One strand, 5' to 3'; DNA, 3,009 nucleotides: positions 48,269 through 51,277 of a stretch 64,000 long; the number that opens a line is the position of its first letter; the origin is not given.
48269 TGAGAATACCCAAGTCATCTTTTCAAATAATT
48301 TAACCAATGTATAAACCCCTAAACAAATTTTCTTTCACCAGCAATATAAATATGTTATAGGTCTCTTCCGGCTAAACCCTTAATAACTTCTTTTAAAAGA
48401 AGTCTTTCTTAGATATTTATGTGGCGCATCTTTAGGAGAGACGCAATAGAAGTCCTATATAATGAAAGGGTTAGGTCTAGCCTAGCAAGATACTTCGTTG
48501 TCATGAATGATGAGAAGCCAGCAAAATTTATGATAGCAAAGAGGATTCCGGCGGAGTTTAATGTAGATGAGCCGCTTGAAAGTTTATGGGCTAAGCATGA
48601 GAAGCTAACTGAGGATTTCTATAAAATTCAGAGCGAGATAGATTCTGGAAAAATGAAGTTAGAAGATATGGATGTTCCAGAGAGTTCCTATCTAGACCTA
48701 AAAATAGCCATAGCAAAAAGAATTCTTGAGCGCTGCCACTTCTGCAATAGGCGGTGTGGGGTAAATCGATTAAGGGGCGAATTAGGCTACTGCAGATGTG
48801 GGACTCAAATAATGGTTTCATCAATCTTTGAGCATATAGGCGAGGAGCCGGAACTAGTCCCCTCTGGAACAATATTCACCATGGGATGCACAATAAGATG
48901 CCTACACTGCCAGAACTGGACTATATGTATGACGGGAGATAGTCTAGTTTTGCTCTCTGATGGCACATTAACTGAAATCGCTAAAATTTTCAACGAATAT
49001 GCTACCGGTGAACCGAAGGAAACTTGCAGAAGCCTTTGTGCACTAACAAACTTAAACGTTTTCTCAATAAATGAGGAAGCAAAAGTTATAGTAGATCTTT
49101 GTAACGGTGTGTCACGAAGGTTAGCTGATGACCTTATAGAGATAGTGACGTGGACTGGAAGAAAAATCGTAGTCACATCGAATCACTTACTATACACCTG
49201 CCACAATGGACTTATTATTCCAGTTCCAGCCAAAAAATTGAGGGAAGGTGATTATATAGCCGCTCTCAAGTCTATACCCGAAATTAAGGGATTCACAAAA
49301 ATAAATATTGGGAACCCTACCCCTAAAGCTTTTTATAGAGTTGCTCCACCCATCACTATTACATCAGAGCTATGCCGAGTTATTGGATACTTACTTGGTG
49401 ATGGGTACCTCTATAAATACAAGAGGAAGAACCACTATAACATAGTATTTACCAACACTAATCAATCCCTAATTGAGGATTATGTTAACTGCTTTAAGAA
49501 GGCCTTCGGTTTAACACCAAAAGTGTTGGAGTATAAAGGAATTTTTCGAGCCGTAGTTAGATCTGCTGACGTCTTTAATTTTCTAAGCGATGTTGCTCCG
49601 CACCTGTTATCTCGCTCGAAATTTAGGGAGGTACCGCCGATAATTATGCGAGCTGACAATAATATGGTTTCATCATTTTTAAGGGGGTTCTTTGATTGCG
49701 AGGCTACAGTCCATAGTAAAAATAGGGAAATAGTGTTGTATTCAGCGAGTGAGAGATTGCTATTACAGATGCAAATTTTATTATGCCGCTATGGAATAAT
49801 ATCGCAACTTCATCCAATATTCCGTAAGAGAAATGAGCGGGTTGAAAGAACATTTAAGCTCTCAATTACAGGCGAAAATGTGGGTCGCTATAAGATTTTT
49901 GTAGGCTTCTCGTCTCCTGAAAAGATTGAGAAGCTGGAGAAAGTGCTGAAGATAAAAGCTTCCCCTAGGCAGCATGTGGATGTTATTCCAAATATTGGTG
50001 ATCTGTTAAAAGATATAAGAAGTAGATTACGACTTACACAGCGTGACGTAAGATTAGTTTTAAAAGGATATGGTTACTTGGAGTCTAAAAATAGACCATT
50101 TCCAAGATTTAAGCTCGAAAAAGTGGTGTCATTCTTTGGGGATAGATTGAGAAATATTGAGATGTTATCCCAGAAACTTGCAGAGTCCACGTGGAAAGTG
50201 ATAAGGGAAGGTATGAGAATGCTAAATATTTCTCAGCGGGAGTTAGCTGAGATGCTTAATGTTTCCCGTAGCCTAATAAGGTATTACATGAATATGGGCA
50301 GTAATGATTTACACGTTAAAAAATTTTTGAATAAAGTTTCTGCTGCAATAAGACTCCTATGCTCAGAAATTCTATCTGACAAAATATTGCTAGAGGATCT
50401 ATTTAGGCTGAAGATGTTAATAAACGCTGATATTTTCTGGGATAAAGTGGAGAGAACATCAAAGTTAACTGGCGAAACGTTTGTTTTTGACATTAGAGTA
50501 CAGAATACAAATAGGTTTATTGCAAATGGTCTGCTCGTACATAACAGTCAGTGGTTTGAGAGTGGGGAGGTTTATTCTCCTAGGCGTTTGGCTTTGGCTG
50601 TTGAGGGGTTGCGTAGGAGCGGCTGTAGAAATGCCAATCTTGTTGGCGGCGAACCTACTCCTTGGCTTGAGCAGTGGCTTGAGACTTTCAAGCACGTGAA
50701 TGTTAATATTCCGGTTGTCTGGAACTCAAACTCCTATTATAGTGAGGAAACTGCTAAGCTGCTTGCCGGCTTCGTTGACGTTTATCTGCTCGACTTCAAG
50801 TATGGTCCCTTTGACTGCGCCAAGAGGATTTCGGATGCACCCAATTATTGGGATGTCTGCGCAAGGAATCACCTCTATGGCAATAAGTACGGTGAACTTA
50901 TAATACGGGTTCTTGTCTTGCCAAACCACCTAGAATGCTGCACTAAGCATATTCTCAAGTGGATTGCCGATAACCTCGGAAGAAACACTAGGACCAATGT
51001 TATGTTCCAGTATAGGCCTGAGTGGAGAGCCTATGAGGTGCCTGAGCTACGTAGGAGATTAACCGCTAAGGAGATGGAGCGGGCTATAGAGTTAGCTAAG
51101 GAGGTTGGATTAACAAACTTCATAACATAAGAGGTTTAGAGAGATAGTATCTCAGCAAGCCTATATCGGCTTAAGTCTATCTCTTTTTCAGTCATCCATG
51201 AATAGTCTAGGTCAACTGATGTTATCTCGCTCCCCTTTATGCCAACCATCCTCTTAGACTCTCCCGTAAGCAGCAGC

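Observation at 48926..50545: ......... intein inserted next to the Fe-S cluster motif of a PflX-like radical SAM enzyme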

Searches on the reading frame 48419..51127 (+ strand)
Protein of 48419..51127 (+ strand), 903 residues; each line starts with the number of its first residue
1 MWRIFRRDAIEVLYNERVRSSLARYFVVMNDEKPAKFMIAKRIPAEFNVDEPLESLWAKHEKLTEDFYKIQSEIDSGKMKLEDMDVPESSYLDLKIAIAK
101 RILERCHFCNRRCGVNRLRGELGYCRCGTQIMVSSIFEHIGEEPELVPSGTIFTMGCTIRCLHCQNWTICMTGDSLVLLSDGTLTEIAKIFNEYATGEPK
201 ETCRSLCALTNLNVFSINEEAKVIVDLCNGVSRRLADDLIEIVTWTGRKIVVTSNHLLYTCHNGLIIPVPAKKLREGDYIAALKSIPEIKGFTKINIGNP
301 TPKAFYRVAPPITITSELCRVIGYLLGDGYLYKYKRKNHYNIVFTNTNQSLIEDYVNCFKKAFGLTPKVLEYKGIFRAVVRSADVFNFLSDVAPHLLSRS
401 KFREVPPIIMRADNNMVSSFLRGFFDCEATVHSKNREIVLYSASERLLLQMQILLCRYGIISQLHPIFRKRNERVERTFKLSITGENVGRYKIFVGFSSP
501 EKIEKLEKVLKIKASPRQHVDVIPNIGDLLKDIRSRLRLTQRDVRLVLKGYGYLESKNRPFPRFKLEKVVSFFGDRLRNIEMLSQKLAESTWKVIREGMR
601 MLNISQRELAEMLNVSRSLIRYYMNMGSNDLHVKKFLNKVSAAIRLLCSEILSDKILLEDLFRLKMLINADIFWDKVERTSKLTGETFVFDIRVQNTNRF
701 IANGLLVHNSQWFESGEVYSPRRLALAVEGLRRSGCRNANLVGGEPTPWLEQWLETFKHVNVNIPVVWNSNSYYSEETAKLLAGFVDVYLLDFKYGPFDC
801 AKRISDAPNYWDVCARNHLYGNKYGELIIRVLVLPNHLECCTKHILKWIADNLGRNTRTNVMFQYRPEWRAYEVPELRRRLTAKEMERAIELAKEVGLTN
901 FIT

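Call 3: search_protein_families(library=pfam, proteins=[window:48419-51127:+], max_evalue=0.01)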
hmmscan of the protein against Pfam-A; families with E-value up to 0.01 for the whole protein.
window:48419-51127:+ (903 aa): 7 families
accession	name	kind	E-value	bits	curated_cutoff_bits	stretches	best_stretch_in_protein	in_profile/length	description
PF14528.11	LAGLIDADG_3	-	3.6e-19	69.2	22.5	2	417-489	3-75/82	LAGLIDADG-like domain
PF14890.11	Intein_splicing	-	7.2e-18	65.3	35.8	1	212-709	21-155/155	Intein splicing domain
PF04055.27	Radical_SAM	-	6.1e-09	36.7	29.5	1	713-848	22-165/166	Radical SAM superfamily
PF01381.28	HTH_3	-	0.00018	21.9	23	1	595-625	1-31/55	Helix-turn-helix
PF13412.12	HTH_24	-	0.00045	20.2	21.9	1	604-625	18-39/48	Winged helix-turn-helix DNA-binding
PF03161.18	LAGLIDADG_2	-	0.0044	17.4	25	0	321-391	4-81/168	LAGLIDADG DNA endonuclease family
PF13353.11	Fer4_12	-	0.0085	16.8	22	0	710-788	27-111/137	4Fe-4S single cluster domain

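Call 4: search_protein_families(library=ncbifam, proteins=[window:48419-51127:+], max_evalue=0.01)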
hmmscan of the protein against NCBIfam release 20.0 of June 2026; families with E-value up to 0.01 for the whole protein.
window:48419-51127:+ (903 aa): 18 families
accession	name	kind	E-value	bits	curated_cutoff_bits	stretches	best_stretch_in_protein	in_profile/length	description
NF011491.0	PRK14898.1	equivalog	5.9e-33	113.9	783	1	207-545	118-459/860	DNA-directed RNA polymerase subunit A''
NF003159.0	PRK04132.1-4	equivalog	1.1e-29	103.1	999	2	169-544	59-377/852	replication factor C small subunit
NF003157.0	PRK04132.1-2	equivalog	7.5e-27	93.6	1103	2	169-540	49-383/864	replication factor C small subunit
NF011418.0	PRK14845.1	equivalog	3.1e-24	84.8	756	1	169-574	23-370/1049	translation initiation factor IF-2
NF011287.0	PRK14698.1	equivalog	2.3e-19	69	1238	1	169-465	240-534/1017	V-type ATP synthase subunit A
NF005852.0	PRK07773.1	equivalog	6.5e-18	64.4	780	2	199-525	412-726/886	replicative DNA helicase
NF011303.0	PRK14715.1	equivalog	2.7e-15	54.6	1585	1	317-463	1119-1261/1627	DNA-directed DNA polymerase II large subunit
NF045703.1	rSAM_Tes_intein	exception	1e-14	53.3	1700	2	307-514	360-562/1040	tetraether lipid synthase Tes, intein-containing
NF003158.0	PRK04132.1-3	equivalog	3.1e-12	44.4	1750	1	169-511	61-342/1437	replication factor C small subunit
NF006207.0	PRK08332.1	equivalog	6.4e-12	43.5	2400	1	314-465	1001-1144/1684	vitamin B12-dependent ribonucleotide reductase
TIGR01445.1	intein_Nterm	domain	1.7e-10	41.7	24.5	1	170-260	1-83/83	intein N-terminal splicing region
TIGR02495.1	NrdG2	equivalog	1.5e-07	31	131.15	1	148-172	17-41/193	anaerobic ribonucleoside-triphosphate reductase activating protein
NF038098.1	GyrA_w_intein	exception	4.7e-07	28.1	1850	1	341-536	256-453/1232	intein-containing DNA gyrase subunit A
NF038162.1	RtcB_rel_intein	exception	7.4e-07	27.5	1150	0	659-710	526-579/961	intein-containing RtcB family protein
NF011302.0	PRK14714.1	equivalog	4.1e-05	21.3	1791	1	210-293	979-1063/1350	DNA-directed DNA polymerase II large subunit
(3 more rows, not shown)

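Call 12: find_homologous_proteins(query=window:48419-51127:+, max_evalue=1e-10)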
Query window:48419-51127:+ (903 aa): 17 proteins with E <= 1e-10 among 8000 candidates.
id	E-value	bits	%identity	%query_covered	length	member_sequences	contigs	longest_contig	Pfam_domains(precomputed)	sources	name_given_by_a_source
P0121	0.0e+0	1903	91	100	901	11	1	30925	PF04055.28,PF14528.12,PF14890.12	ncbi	ncbi:MAG: LAGLIDADG family homing endonuclease [Candidatus Bathyarchaeia archaeon]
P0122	0.0e+0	1836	86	100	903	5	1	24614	PF04055.28,PF14528.12,PF14890.12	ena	-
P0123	0.0e+0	1739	82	100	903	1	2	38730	PF04055.28,PF14528.12,PF14890.12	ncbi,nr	ncbi:MAG: LAGLIDADG family homing endonuclease [Candidatus Bathyarchaeia archaeon]|nr:hypothetical p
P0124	0.0e+0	1673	79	100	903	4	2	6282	PF04055.28,PF14528.12,PF14890.12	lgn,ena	-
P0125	0.0e+0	1568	73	100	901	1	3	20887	PF04055.28,PF14528.12,PF14890.12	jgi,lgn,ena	-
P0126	0.0e+0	1539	72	100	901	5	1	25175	PF04055.28,PF14528.12,PF14890.12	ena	-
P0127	0.0e+0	1510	70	100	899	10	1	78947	PF04055.28,PF14528.12,PF14890.12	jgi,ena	-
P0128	0.0e+0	1383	84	79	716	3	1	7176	PF04055.28,PF14528.12,PF14890.12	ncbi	ncbi:MAG: LAGLIDADG family homing endonuclease, partial [Candidatus Bathyarchaeia archaeon]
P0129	0.0e+0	1239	58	100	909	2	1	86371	PF04055.28,PF14528.12,PF14890.12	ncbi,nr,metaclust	ncbi:MAG: Replication factor C small subunit [Candidatus Bathyarchaeota archaeon BA1]|nr:MAG: Replic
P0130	0.0e+0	1209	58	100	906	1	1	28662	PF04055.28,PF14528.12,PF14890.12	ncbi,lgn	-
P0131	0.0e+0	1141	55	100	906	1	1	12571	PF04055.28,PF01381.29,PF14528.12,PF14890.12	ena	-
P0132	0.0e+0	1050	52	100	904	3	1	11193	PF04055.28,PF14528.12,PF14890.12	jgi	-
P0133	1.1e-279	948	49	100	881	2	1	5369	PF04055.28,PF14528.12,PF14890.12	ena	-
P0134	6.2e-21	92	31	20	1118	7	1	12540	PF11987.14,PF14578.13,PF00009.34,PF14528.12,PF14890.12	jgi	-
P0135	3.0e-19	87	24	41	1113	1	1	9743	PF16886.12,PF02874.30,PF00006.32,PF22919.2,PF14528.12,PF14890.12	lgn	-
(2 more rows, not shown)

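Call 58: list_cluster_members(proteins=[window:48419-51127:+])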
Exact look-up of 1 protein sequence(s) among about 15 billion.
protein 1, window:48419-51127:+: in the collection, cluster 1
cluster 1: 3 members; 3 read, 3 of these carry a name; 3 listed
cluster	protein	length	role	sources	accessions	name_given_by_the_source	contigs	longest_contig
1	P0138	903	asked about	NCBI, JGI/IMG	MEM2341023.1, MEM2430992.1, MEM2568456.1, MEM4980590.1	MAG: LAGLIDADG family homing endonuclease [Candidatus Bathyarchaeia archaeon]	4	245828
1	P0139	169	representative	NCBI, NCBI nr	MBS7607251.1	pyruvate formate lyase-activating protein, partial [Candidatus Bathyarchaeota archaeon] | pyruvate formate lyase-activating protein [Candidatus Bathyarchaeota archaeon]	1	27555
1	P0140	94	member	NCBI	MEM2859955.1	MAG: radical SAM protein, partial [Candidatus Bathyarchaeia archaeon]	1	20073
